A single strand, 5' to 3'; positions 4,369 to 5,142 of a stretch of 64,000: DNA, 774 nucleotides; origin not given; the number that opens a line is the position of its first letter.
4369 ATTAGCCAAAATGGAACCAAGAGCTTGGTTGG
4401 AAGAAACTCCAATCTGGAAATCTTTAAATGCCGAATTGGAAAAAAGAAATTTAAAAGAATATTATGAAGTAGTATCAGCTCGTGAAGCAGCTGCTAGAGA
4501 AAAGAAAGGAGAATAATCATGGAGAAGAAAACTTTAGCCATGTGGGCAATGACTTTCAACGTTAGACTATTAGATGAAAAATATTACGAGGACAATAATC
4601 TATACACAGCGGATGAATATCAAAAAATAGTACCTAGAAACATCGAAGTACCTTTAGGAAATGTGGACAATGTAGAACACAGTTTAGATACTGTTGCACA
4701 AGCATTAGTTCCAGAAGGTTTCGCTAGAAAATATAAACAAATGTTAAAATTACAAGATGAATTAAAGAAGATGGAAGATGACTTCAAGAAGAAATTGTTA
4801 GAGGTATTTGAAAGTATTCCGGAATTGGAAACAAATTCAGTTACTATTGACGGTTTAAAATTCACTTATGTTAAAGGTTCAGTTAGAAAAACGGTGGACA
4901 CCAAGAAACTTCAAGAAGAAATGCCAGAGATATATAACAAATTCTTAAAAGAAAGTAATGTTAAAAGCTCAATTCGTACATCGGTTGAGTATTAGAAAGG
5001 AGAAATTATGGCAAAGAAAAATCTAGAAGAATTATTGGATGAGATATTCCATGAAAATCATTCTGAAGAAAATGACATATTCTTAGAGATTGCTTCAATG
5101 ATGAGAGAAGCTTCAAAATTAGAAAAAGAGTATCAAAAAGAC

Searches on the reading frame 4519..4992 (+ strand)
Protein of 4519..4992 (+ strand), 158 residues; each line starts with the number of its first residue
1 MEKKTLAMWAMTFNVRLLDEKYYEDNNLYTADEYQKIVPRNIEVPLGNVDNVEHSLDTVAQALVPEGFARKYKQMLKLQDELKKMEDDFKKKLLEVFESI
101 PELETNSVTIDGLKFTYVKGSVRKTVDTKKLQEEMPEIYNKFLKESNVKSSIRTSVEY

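Call 53: search_protein_families(library=phrogs, proteins=[window:4519-4992:+], max_evalue=0.0001)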
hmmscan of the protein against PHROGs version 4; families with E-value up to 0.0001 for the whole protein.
window:4519-4992:+ (158 aa): 3 families
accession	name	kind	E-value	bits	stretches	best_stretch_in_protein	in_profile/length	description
phrog_6244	-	unknown function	5.7e-15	56.7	1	73-156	22-105/107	-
phrog_434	-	DNA, RNA and nucleotide metabolism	2.3e-09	38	1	66-155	275-362/372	RecE-like recombination exonuclease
phrog_18903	-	unknown function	8.4e-08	33.4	1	70-153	17-97/101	-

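Call 77: search_protein_families(library=pfam, proteins=[window:4519-4992:+], max_evalue=0.01)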
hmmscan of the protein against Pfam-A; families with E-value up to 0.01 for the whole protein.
window:4519-4992:+ (158 aa): 0 families
